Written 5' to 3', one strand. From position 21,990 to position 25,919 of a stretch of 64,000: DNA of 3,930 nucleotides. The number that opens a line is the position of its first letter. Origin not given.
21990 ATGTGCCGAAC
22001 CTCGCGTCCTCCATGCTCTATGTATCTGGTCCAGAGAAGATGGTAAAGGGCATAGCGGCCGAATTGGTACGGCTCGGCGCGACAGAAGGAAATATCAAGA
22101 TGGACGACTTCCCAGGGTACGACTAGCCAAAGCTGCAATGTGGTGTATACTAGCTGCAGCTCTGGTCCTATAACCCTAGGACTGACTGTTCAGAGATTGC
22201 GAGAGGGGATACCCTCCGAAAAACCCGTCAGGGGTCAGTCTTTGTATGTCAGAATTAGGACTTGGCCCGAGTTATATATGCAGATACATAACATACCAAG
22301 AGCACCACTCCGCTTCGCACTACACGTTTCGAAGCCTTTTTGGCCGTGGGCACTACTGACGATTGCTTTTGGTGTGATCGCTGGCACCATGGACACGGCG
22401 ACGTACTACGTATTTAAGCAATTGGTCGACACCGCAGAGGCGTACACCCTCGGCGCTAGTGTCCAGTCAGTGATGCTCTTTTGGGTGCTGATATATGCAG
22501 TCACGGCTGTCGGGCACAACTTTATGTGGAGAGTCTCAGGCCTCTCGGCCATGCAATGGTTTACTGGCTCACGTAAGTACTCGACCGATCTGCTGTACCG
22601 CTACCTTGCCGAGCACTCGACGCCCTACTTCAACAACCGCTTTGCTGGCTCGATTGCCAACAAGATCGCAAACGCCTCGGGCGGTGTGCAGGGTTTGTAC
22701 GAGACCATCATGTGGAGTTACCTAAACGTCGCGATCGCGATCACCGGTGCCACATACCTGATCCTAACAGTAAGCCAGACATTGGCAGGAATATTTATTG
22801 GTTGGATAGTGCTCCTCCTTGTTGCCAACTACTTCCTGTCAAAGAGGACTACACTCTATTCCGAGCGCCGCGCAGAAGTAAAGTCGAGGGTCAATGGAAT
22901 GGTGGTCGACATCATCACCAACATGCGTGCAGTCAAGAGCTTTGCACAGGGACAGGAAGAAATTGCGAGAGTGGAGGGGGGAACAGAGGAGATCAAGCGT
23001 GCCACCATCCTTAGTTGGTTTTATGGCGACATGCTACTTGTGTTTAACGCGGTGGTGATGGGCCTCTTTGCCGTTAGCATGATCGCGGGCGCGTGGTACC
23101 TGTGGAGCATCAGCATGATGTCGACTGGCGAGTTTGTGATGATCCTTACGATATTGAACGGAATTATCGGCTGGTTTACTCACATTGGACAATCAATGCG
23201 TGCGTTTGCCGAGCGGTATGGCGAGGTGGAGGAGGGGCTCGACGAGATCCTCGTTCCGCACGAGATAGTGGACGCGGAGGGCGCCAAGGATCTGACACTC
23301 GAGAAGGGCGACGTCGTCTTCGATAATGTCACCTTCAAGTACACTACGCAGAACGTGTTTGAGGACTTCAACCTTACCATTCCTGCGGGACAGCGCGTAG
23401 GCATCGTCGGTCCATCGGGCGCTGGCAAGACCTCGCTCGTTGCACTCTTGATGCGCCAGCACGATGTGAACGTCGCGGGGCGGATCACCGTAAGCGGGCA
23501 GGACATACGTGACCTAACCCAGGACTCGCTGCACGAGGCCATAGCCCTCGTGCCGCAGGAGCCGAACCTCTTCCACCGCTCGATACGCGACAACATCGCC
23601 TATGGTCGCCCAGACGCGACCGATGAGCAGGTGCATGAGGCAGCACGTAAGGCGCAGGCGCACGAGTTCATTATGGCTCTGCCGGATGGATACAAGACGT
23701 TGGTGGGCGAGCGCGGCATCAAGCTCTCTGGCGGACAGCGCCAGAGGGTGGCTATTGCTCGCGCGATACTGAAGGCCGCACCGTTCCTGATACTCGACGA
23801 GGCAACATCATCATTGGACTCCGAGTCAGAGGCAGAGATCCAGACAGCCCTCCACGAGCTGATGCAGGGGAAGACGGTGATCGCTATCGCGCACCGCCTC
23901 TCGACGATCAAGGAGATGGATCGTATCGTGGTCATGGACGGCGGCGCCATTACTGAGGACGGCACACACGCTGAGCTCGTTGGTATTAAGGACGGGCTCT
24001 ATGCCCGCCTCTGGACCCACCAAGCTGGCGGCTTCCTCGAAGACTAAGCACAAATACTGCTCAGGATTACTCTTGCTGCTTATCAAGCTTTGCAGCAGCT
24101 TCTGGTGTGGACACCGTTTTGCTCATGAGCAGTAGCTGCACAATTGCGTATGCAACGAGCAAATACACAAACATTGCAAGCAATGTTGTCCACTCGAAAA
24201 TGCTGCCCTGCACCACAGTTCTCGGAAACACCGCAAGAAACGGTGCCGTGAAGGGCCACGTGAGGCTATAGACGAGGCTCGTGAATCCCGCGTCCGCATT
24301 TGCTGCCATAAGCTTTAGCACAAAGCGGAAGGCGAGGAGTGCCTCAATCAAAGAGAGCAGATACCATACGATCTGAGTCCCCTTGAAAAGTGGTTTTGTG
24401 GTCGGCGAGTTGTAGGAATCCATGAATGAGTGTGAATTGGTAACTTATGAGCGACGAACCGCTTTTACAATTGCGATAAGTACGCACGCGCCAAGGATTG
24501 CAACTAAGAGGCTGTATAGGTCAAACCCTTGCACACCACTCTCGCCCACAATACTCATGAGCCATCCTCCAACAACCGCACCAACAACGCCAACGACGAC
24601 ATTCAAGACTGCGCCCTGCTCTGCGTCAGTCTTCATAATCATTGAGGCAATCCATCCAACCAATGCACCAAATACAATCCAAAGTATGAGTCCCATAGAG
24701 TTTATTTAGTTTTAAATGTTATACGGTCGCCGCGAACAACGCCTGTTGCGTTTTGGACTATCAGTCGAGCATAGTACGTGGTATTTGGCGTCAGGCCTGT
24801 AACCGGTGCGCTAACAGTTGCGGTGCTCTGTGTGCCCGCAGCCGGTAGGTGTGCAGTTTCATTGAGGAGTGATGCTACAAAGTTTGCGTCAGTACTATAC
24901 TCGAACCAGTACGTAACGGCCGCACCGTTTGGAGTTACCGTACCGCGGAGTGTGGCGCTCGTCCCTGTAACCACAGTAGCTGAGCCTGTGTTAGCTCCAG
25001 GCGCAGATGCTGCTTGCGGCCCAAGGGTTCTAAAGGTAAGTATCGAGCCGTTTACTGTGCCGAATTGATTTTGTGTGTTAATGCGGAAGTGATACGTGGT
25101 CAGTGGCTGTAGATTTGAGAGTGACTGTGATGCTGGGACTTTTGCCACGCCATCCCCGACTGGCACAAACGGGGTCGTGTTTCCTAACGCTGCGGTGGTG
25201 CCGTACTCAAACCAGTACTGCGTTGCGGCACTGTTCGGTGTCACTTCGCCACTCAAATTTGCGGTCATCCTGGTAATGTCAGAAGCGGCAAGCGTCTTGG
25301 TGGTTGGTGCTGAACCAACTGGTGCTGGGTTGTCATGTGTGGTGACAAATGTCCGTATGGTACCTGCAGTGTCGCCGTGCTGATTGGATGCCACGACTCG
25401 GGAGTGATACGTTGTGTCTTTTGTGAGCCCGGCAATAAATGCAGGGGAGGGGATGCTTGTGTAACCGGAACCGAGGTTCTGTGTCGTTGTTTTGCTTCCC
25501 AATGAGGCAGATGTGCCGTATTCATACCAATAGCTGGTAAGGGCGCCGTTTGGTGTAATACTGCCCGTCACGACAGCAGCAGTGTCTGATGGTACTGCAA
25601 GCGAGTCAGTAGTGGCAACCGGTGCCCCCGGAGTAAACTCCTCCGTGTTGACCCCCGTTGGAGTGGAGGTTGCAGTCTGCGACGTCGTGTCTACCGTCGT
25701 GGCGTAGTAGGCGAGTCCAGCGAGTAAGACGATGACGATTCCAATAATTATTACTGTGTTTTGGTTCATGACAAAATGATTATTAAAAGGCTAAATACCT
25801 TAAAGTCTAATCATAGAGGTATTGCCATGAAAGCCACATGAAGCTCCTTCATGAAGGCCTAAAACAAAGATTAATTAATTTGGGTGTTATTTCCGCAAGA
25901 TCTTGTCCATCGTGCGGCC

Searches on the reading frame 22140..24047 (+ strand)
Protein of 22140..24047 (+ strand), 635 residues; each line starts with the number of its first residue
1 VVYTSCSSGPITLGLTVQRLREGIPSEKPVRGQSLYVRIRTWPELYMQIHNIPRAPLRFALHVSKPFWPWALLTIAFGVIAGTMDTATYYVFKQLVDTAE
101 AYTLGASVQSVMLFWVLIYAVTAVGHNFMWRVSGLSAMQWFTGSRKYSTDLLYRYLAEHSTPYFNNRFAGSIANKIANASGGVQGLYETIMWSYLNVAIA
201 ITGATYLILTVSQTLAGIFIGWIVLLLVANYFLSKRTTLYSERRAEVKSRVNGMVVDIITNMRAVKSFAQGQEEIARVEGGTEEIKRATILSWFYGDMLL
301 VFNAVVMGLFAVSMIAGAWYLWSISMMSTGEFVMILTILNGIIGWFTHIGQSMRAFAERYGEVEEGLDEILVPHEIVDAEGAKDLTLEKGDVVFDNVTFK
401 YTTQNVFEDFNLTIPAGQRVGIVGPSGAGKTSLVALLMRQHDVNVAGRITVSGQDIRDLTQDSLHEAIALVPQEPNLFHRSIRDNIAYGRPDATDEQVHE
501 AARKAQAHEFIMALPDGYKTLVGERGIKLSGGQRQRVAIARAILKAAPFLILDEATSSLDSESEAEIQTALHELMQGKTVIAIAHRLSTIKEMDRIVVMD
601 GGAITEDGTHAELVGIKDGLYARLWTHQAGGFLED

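Call 10: search_protein_families(library=pfam, proteins=[window:22140-24047:+], max_evalue=0.001)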
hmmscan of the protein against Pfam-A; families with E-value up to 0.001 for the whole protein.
window:22140-24047:+ (635 aa): 7 families
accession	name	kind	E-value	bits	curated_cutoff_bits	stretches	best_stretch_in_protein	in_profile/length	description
PF00005.33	ABC_tran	-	3.9e-32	112.1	25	1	408-557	2-137/137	ABC transporter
PF00664.28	ABC_membrane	-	1.4e-15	58.2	28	1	73-343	3-271/274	ABC transporter transmembrane region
PF02463.25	SMC_N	-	1.9e-08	34.5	40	1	528-598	136-210/220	RecF/RecN/SMC N terminal domain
PF00006.31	ATP-synt_ab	-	4.1e-06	27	29.5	1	409-466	6-66/213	ATP synthase alpha/beta family, nucleotide-binding domain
PF13191.12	AAA_16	-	5.6e-05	24.1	32.6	1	419-573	26-158/167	AAA ATPase domain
PF13401.12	AAA_22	-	0.00015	22.5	27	0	422-523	10-65/130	AAA domain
PF00004.35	AAA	-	0.00083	20.2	21.2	0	422-590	3-114/131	ATPase family associated with various cellular activities (AAA)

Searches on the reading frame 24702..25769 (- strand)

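Call 52: search_protein_families(library=pfam, proteins=[window:24702-25769:-], max_evalue=0.001)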
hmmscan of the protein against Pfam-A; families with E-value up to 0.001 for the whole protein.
window:24702-25769:- (355 aa): 5 families
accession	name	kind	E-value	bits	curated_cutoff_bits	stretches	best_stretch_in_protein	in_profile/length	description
PF00041.27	fn3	-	1.5e-08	35.1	25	0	178-237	25-73/84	Fibronectin type III domain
PF25059.1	FN3_DSCAM-DSCAML_C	-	2.4e-07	31.5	39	0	213-252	45-83/89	DSCAM/DSCAML C-terminal Fn3-like domain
PF16656.11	Pur_ac_phosph_N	-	5.9e-07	30.4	30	0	283-354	24-93/93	Purple acid Phosphatase, N-terminal domain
PF16655.11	PhoD_N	-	1.1e-06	29.5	30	0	280-345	23-85/90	PhoD-like phosphatase, N-terminal domain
PF21466.3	GH101_dom-5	-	0.00073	19.8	27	0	303-341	30-68/145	Endo-alpha-N-acetylgalactosaminidase, domain 5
